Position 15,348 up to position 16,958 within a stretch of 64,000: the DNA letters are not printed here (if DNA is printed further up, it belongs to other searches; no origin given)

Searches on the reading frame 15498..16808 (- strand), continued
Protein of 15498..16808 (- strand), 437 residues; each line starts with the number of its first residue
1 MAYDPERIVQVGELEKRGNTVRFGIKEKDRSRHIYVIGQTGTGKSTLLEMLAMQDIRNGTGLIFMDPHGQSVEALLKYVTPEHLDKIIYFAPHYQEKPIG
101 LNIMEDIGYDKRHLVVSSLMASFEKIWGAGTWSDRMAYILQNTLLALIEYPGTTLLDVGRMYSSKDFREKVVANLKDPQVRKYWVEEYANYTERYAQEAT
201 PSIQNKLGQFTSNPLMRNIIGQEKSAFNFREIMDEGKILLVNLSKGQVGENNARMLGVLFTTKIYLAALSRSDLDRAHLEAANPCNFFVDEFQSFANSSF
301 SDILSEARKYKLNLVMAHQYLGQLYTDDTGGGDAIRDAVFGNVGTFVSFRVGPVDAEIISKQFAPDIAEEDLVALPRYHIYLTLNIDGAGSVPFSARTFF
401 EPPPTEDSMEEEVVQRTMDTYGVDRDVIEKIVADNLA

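Call 70: search_dna_similar(query=window:15498-16808:-, collection=plasmids, mode=protein, max_rows=25, max_evalue=0.00001)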
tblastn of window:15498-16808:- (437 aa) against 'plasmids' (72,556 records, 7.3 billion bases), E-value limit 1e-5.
Records with a match: 611; places in all: 624; records where one place covers at least 80% of the query: 196.
Best place of each record, by identity: <60% 611.
By first word of the organism name: Bacillus 304; Streptomyces 112; Staphylococcus 33; Clostridium 17; Sulfolobus 12; Natrinema 12; Priestia 8; Lysinibacillus 8; Haladaptatus 7; Lactobacillus 7; and 59 more.
By predicted mobility (MOB-suite, as given by PLSDB): non-mobilizable 453; conjugative 103; mobilizable 55.
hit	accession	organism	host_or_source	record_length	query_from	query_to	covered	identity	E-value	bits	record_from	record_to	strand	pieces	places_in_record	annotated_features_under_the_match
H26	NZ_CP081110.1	Sulfitobacter mediterraneus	-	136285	1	396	91%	37.4%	3e-76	266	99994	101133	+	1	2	type IV secretion system DNA-binding domain-containing protein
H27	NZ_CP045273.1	Priestia megaterium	pure culture,Paper surface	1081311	15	429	89%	30.7%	4e-13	208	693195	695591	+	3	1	none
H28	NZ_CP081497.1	Streptomyces sp. BHT-5-2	whole organism,plant soil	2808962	18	404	89%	30.1%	7e-45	174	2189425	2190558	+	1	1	none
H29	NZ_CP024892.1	Rhodococcus ruber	cell culture,activated sludge from ...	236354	11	376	84%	31.5%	1e-45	176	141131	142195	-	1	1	DUF87 domain-containing protein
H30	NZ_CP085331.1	Haladaptatus salinisoli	cell culture,saline soil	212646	24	435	94%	28.0%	5e-33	139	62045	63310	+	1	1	type IV secretion system DNA-binding domain-containing protein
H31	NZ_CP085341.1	Haladaptatus halobius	cell culture,saline soil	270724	24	429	93%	28.3%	5e-33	139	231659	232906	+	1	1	type IV secretion system DNA-binding domain-containing protein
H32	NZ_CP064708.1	Bradyrhizobium sp. 131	Acmispon strigosus,cell culture,root ...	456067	22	405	88%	29.8%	2e-49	188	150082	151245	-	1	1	type IV secretion system DNA-binding domain-containing protein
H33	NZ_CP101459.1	Natrononativus amylolyticus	cell culture,sediment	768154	4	425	97%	27.0%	7e-21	103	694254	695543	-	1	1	TraM recognition domain-containing protein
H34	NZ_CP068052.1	Peribacillus psychrosaccharolyticus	-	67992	1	431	99%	26.2%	2e-25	116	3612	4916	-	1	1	DUF87 domain-containing protein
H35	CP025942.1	Bacillus subtilis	Mixed culture,Chinese food lobster sauce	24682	3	419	95%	27.0%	3e-25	116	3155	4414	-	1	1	ATPase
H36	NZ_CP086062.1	Bacillus sp. BC1-43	Sing cell,soil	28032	3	419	95%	27.0%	3e-25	116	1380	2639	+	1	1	DUF87 domain-containing protein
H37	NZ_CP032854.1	Bacillus subtilis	cell culture,Cheonggukjang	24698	3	419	95%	27.0%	3e-25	116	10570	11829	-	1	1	DUF87 domain-containing protein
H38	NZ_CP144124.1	Halalkalicoccus sp. CGA53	cell culture,sediment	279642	3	425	97%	26.6%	5e-22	106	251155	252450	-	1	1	TraM recognition domain-containing protein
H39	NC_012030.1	Halorubrum lacusprofundi ATCC 49239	-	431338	4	424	96%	26.4%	3e-28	125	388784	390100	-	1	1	type IV secretion system DNA-binding domain-containing protein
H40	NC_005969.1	Sulfolobus tengchongensis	acidic hot spring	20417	11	425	95%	26.7%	1e-23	111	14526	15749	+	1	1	DUF87 domain-containing protein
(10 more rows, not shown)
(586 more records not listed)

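Call 71: get_annotated_region(hit=H26, flank=8000)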
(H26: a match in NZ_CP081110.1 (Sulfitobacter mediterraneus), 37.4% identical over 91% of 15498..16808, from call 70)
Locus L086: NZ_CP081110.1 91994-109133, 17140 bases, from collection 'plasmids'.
description: Sulfitobacter mediterraneus strain M342 plasmid unnamed1, complete sequence
organism: Sulfitobacter mediterraneus (NCBI taxid 83219)
taxonomy: Bacteria; Pseudomonadota; Alphaproteobacteria; Rhodobacterales; Roseobacteraceae; Sulfitobacter; Sulfitobacter mediterraneus
host: -; source: -; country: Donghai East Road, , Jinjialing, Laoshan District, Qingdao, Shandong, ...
typing (MOB-suite, as given by PLSDB): non-mobilizable
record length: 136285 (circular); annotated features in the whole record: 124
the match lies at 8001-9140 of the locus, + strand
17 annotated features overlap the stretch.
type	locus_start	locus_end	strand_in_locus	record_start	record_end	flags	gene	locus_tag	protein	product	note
CDS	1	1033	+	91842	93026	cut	repA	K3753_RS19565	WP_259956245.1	plasmid partitioning protein RepA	-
CDS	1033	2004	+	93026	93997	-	repB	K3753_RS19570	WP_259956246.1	plasmid partitioning protein RepB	-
CDS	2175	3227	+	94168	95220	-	-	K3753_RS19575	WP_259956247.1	helix-turn-helix domain-containing protein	-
CDS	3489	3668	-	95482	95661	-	-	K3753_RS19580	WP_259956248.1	hypothetical protein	-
CDS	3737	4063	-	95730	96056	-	-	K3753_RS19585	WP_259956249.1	hypothetical protein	-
CDS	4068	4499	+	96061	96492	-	-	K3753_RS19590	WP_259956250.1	hypothetical protein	-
CDS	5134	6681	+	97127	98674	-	-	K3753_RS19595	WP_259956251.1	recombinase family protein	GO:0006310 - DNA recombination [Evidence IEA]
CDS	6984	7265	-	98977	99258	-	-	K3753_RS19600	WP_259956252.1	hypothetical protein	-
CDS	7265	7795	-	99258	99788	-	-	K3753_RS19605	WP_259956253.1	DUF3768 domain-containing protein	-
CDS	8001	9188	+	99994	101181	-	-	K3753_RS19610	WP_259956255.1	type IV secretion system DNA-binding domain-containing protein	-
CDS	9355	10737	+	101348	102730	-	-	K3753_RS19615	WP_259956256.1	transposase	GO:0006313 - DNA transposition [Evidence IEA]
CDS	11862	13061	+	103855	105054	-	-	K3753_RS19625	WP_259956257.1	IS91 family transposase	-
CDS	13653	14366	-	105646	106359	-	-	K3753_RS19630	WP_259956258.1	alpha/beta hydrolase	-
CDS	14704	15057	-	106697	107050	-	-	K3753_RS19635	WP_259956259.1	hypothetical protein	-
CDS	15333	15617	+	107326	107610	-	-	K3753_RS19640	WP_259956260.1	hypothetical protein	-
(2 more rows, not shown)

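Call 72: get_annotated_region(hit=H35, flank=6000)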
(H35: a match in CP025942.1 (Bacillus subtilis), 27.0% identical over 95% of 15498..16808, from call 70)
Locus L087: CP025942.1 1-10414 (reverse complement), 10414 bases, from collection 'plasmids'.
description: Bacillus subtilis strain BJ3-2 plasmid unnamed, complete sequence
organism: Bacillus subtilis (NCBI taxid 1423)
taxonomy: Bacteria; Bacillota; Bacilli; Bacillales; Bacillaceae; Bacillus; Bacillus subtilis
host: -; source: Mixed culture,Chinese food lobster sauce; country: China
typing (MOB-suite, as given by PLSDB): non-mobilizable
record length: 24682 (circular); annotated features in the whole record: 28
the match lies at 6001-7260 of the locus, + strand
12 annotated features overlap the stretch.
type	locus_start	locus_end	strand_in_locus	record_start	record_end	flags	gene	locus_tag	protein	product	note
CDS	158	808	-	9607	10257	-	-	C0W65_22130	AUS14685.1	hypothetical protein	-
CDS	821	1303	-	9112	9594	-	-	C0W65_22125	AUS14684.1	hypothetical protein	-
CDS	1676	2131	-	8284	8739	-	-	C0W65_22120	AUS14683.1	hypothetical protein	-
CDS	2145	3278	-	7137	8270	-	-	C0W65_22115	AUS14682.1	hypothetical protein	-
CDS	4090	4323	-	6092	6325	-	-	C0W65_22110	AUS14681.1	hypothetical protein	-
CDS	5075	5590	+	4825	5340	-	-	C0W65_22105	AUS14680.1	hypothetical protein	-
CDS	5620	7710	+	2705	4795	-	-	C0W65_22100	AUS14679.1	ATPase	-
CDS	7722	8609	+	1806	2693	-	-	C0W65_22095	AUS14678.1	hypothetical protein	-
CDS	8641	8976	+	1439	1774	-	-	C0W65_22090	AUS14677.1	hypothetical protein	-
CDS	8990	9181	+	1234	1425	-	-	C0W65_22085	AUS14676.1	hypothetical protein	-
CDS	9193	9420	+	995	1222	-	-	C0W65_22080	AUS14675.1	hypothetical protein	-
CDS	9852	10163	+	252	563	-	-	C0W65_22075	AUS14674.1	hypothetical protein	-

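Call 74: predict_structure(alignment_id=A2)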
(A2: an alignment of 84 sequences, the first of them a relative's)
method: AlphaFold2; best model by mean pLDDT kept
length: 556 residues; sequences in the alignment: 84
mean_pLDDT: 87.4   pTM: 0.79
mean pLDDT of the five models: 87.4, 86.2, 86.1, 86.0, 85.7
residues with pLDDT >= 90: 404; 70-90: 73; 50-70: 34; < 50: 45
segments of 3 or more residues with pLDDT < 50: 486-511, 524-533
pLDDT, mean of each block of 10 residues (from residue 1): 91 95 96 96 97 97 97 98 98 97 92 94 91 95 97 96 96 97 97 92 93 95 97 98 97 94 94 95 96 89 89 96 73 83 94 96 97 97 96 96 97 98 98 95 92 80 57 49 44 35 39 70 50 59 79 79
secondary structure, 60 per line:
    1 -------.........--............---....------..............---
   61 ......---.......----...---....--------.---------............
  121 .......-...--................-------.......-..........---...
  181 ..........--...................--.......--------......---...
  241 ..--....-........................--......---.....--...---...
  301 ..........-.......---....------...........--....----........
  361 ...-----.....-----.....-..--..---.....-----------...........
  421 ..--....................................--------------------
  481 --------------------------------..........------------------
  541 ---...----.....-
elements in order: E8-16 E19-26 H27-30 E34-37 H44-57 E61-66 H70-76 E87-90 H109-127 H134-149 H157-163 H165-174 H178-190 H193-211 H214-220 H229-234 E238-242 H245-248 H250-273 H276-281 E285-289 H298-310 E312-318 H322-325 H332-342 E345-348 H353-363 H369-373 E379-383 E394-398 H410-421 H425-460 H513-522 H551-555

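Call 78: search_protein_representatives(protein=window:15498-16808:-)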
Query: 437 residues. Proteins with E-value up to 0.001 (for the whole library): 20549; up to 1e-10: 13149; up to 1e-30: 5030. The best 150 are listed.
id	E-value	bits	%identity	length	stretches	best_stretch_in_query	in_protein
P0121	1.2e-265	897.5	91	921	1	1-437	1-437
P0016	3.7e-211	718.0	72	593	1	1-430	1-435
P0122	8.1e-155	532.4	58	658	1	8-436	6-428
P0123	5.6e-152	523.1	58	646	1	1-432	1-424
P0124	6.2e-149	513.0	56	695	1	1-434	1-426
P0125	1.6e-144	498.6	54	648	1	1-430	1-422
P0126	3.3e-144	497.5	54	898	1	3-433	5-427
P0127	5.7e-144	496.7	54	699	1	2-433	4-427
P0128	1.1e-143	495.7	56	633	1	3-430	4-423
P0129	1.4e-142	492.1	54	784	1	4-433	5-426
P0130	1.1e-141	489.2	55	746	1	2-429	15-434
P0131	5.3e-141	486.9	54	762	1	5-425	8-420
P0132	1.3e-139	482.4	53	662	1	12-430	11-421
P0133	1.3e-139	482.3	54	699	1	2-434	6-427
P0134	1.3e-139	482.3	54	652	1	4-429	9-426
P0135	1.7e-139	481.9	53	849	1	4-434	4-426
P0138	9.3e-137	472.9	53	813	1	6-432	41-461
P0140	3.1e-135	467.9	54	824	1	4-400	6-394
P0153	2.4e-124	432.1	49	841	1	1-432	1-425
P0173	2.0e-117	409.3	49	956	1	17-431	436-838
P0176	1.8e-115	402.8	45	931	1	8-434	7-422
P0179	5.8e-115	401.1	48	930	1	11-429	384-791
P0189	4.7e-112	391.6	49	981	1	51-430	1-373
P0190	1.1e-111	390.4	48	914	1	17-431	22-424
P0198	1.0e-110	387.1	47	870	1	5-429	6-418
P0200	4.6e-110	385.0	46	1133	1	5-429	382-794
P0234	1.2e-100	354.0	44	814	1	5-430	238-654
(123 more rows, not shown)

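Call 80: search_protein_families(library=pfam, proteins=[P0173, P0200, P0179, P0121], max_evalue=0.01)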
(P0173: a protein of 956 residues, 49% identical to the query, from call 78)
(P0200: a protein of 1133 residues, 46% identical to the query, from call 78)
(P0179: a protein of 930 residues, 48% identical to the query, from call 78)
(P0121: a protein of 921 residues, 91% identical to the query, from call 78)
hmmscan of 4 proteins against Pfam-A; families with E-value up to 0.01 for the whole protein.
P0173 (956 aa): 4 families
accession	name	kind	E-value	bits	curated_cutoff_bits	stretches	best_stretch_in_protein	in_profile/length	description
PF10412.15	TrwB_AAD_bind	-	7.4e-11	42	20.5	1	447-759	12-310/387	Type IV secretion-system coupling protein DNA-binding domain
PF12696.13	TraG-D_C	-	3.5e-05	24.2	22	1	701-766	3-71/126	TraM recognition site of TraD and TraG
PF01935.23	DUF87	-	6e-05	23.7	23.2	1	451-666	24-206/220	Helicase HerA, central domain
PF02534.20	T4SS-DNA_transf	-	7.3e-05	22.2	20.1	0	440-527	42-118/468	Type IV secretory system Conjugative DNA transfer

P0200 (1133 aa): 8 families
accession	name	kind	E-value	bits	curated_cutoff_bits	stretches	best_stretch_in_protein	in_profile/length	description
PF02534.20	T4SS-DNA_transf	-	2.6e-08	33.6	20.1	1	543-700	191-347/468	Type IV secretory system Conjugative DNA transfer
PF10412.15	TrwB_AAD_bind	-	3.8e-08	33.1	20.5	1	408-699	15-288/387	Type IV secretion-system coupling protein DNA-binding domain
PF01935.23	DUF87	-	2.8e-05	24.7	23.2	1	408-457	23-69/220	Helicase HerA, central domain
PF12696.13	TraG-D_C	-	3.3e-05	24.3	22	1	659-717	3-66/126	TraM recognition site of TraD and TraG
PF25199.1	nSTAND_NTPase5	-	0.00027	21.2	34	1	406-485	39-120/145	Novel STAND NTPase 5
PF13401.12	AAA_22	-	0.00029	21.6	27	0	407-445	4-42/130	AAA domain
PF00005.33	ABC_tran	-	0.0033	18.5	25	0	408-446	11-46/137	ABC transporter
PF13555.12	AAA_29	-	0.0087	16.2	27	0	406-426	20-40/61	P-loop containing region of AAA domain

P0179 (930 aa): 5 families
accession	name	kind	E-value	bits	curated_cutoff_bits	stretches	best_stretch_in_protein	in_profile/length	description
PF10412.15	TrwB_AAD_bind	-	1.5e-12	47.6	20.5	1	403-718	14-314/387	Type IV secretion-system coupling protein DNA-binding domain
PF01935.23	DUF87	-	2.1e-08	35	23.2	1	404-617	23-203/220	Helicase HerA, central domain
PF12696.13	TraG-D_C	-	0.00018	21.8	22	1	654-715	1-67/126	TraM recognition site of TraD and TraG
PF12846.13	AAA_10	-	0.0017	17.9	27.5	1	401-539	18-154/362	AAA-like domain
PF02534.20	T4SS-DNA_transf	-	0.002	17.5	20.1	0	542-697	194-347/468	Type IV secretory system Conjugative DNA transfer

P0121 (921 aa): 7 families
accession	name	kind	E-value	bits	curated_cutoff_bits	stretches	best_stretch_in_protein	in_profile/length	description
PF01935.23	DUF87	-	2.4e-08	34.8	23.2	1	9-106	1-84/220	Helicase HerA, central domain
PF10412.15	TrwB_AAD_bind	-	1.1e-05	24.9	20.5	1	28-325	12-287/387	Type IV secretion-system coupling protein DNA-binding domain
PF13401.12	AAA_22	-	2e-05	25.3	27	1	30-81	4-56/130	AAA domain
PF12696.13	TraG-D_C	-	0.0014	19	22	1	284-325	1-43/126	TraM recognition site of TraD and TraG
PF25199.1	nSTAND_NTPase5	-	0.002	18.4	34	1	26-73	36-84/145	Novel STAND NTPase 5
PF20720.3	nSTAND3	-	0.0021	18.2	27.2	1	30-67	16-52/155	Novel STAND NTPase 3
PF00005.33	ABC_tran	-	0.0073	17.4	25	1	31-61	11-42/137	ABC transporter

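Call 81: find_encoding_contigs(protein=P0179, flank=10000, max_places=3)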
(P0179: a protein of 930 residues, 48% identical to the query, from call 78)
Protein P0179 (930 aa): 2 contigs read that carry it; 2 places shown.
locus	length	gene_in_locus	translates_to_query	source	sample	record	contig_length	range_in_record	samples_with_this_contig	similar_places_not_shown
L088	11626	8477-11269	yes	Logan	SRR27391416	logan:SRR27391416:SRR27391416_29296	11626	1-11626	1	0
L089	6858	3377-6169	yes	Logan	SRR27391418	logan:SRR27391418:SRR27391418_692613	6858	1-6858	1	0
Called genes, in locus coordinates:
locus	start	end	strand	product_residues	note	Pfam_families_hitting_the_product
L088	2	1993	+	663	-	?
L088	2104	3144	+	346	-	PF02481:DNA_processg_A, PF17782:WHD_DprA (weak)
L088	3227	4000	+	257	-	-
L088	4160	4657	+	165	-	-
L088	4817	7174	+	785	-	PF01751:Toprim, PF01131:Topoisom_bac, PF13368:Toprim_C_rpt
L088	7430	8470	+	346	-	PF04545:Sigma70_r4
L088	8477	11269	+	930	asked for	PF26449:DUF8128, PF01935:DUF87, PF10412:TrwB_AAD_bind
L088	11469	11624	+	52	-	?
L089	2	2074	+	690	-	?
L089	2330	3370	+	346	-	PF04545:Sigma70_r4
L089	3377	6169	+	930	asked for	PF26449:DUF8128, PF01935:DUF87, PF10412:TrwB_AAD_bind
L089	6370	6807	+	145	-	PF00011:HSP20, PF17886:ArsA_HSP20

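Call 82: find_encoding_contigs(protein=P0200, flank=10000, max_places=2)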
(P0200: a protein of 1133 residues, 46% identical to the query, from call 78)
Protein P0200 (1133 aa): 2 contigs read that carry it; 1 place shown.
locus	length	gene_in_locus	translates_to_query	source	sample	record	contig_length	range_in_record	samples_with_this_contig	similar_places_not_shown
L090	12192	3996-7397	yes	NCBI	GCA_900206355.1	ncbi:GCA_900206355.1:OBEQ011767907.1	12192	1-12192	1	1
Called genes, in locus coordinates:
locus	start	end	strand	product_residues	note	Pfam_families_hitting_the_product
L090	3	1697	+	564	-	?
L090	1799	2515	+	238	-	-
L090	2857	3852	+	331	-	PF04545:Sigma70_r4, PF05066:HARE-HTH (weak)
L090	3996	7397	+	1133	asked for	PF26449:DUF8128, PF02534:T4SS-DNA_transf (faint), PF10412:TrwB_AAD_bind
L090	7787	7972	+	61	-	-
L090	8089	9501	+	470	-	-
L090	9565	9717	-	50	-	-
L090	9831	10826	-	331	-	PF02355:SecD_SecF_C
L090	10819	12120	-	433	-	PF21760:SecD_1st, PF22599:SecDF_P1_head, PF02355:SecD_SecF_C, PF03176:MMPL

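Call 83: find_encoding_contigs(protein=P0173, flank=10000, max_places=2)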
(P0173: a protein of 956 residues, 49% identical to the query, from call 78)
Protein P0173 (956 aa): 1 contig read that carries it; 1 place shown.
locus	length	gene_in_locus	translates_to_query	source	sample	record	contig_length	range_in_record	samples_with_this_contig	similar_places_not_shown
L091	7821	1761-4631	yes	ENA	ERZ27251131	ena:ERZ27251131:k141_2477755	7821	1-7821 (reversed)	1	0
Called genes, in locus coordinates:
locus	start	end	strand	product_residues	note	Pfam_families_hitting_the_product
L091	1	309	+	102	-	?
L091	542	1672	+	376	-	PF04545:Sigma70_r4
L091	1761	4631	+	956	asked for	PF26449:DUF8128, PF10412:TrwB_AAD_bind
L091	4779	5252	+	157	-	-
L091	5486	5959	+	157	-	-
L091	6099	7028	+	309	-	PF01551:Peptidase_M23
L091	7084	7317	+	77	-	-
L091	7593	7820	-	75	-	?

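Call 85: search_protein_families(library=pfam, proteins=[P0138, P0234, P0126, P0135, P0140, P0153, P0176, P0189, P0190, P0198], max_evalue=0.001)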
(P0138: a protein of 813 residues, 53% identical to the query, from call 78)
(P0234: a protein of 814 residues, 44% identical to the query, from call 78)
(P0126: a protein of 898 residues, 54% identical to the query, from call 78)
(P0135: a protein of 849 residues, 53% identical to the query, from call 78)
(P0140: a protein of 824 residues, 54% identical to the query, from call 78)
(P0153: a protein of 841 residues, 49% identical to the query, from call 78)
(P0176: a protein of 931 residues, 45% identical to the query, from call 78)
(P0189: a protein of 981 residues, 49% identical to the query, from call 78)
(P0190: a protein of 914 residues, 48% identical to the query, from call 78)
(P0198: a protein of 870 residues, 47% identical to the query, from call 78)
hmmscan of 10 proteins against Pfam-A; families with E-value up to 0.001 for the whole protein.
P0138 (813 aa): 5 families
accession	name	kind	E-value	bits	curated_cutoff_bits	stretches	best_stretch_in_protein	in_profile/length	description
PF00575.29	S1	-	3.6e-22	79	22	1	506-579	1-74/74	S1 RNA binding domain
PF10412.15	TrwB_AAD_bind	-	2.2e-09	37.2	20.5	1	61-380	10-310/387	Type IV secretion-system coupling protein DNA-binding domain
PF01935.23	DUF87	-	2.9e-05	24.7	23.2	1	65-294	22-216/220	Helicase HerA, central domain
PF23459.1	S1_RRP5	-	0.00059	20.8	27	0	507-574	1-68/72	RRP5 S1 domain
PF12696.13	TraG-D_C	-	0.00085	19.7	22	1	321-380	2-66/126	TraM recognition site of TraD and TraG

P0234 (814 aa): 5 families
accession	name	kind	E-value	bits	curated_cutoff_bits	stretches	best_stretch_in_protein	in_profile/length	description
PF01935.23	DUF87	-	1.4e-06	29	23.2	1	264-479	23-204/220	Helicase HerA, central domain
PF10412.15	TrwB_AAD_bind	-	2.1e-06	27.3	20.5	1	261-557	12-289/387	Type IV secretion-system coupling protein DNA-binding domain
PF00575.29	S1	-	1.5e-05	25.7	22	1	689-753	1-67/74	S1 RNA binding domain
PF12696.13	TraG-D_C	-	0.00014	22.2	22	1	516-584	3-77/126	TraM recognition site of TraD and TraG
PF13401.12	AAA_22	-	0.00043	21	27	0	263-284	4-25/130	AAA domain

P0126 (898 aa): 4 families
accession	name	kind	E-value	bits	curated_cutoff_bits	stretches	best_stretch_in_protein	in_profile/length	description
PF10412.15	TrwB_AAD_bind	-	7.7e-07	28.8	20.5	1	31-345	13-310/387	Type IV secretion-system coupling protein DNA-binding domain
PF13401.12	AAA_22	-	1e-05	26.3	27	0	32-79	4-52/130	AAA domain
PF12696.13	TraG-D_C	-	1.6e-05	25.3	22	1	285-353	1-72/126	TraM recognition site of TraD and TraG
PF01935.23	DUF87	-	3.2e-05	24.6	23.2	1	23-82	14-69/220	Helicase HerA, central domain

P0135 (849 aa): 3 families
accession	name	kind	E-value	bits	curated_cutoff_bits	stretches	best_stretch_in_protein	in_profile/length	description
PF10412.15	TrwB_AAD_bind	-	4.1e-08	32.9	20.5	1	28-347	12-314/387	Type IV secretion-system coupling protein DNA-binding domain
PF12696.13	TraG-D_C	-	5.1e-07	30.1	22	1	284-352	2-73/126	TraM recognition site of TraD and TraG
PF13401.12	AAA_22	-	0.00052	20.8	27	0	30-58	4-32/130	AAA domain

P0140 (824 aa): 5 families
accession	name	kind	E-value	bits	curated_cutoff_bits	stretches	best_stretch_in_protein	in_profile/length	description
PF10412.15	TrwB_AAD_bind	-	1.2e-05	24.8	20.5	1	32-327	14-288/387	Type IV secretion-system coupling protein DNA-binding domain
PF02534.20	T4SS-DNA_transf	-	2.3e-05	23.9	20.1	1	34-328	45-347/468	Type IV secretory system Conjugative DNA transfer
PF01935.23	DUF87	-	8.4e-05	23.2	23.2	1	30-71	20-62/220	Helicase HerA, central domain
PF12696.13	TraG-D_C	-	0.00018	21.8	22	1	285-344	1-65/126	TraM recognition site of TraD and TraG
PF13401.12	AAA_22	-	0.00052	20.8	27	0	32-78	4-51/130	AAA domain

P0153 (841 aa): 4 families
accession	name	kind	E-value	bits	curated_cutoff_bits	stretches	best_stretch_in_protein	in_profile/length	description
PF10412.15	TrwB_AAD_bind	-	1.4e-09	37.8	20.5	1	31-94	15-72/387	Type IV secretion-system coupling protein DNA-binding domain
PF12696.13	TraG-D_C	-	1.1e-07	32.3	22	1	283-352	1-75/126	TraM recognition site of TraD and TraG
PF01935.23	DUF87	-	4.5e-06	27.4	23.2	1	18-69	9-62/220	Helicase HerA, central domain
PF13401.12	AAA_22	-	0.00086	20.1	27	0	32-69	6-44/130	AAA domain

P0176 (931 aa): 1 family
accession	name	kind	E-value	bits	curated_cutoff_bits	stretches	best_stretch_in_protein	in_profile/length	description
PF10412.15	TrwB_AAD_bind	-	1e-05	25.1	20.5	1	28-349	13-321/387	Type IV secretion-system coupling protein DNA-binding domain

P0189 (981 aa): 1 family
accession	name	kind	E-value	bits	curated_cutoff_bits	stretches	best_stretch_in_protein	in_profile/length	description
PF12696.13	TraG-D_C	-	5.1e-07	30.1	22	1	235-295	2-67/126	TraM recognition site of TraD and TraG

P0190 (914 aa): 5 families
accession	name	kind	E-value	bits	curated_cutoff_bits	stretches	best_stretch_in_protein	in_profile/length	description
PF10412.15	TrwB_AAD_bind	-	2.3e-07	30.5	20.5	1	32-345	11-310/387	Type IV secretion-system coupling protein DNA-binding domain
PF12696.13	TraG-D_C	-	2.8e-06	27.7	22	1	287-352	3-71/126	TraM recognition site of TraD and TraG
PF02534.20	T4SS-DNA_transf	-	6.5e-05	22.4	20.1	0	216-328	238-347/468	Type IV secretory system Conjugative DNA transfer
PF13401.12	AAA_22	-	0.00017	22.3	27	0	35-76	4-45/130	AAA domain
PF01935.23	DUF87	-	0.00087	19.9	23.2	0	36-85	23-69/220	Helicase HerA, central domain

P0198 (870 aa): 4 families
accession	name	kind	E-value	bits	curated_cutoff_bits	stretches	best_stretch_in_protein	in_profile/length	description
PF10412.15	TrwB_AAD_bind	-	6.7e-07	29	20.5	1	27-348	10-318/387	Type IV secretion-system coupling protein DNA-binding domain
PF01935.23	DUF87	-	4.3e-05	24.2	23.2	1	20-217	10-176/220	Helicase HerA, central domain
PF12696.13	TraG-D_C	-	0.00021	21.6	22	1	283-352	3-78/126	TraM recognition site of TraD and TraG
PF23477.1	zf_Tbcl_2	-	0.00086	19.4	27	0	562-592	6-36/37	Probable treble clef zinc finger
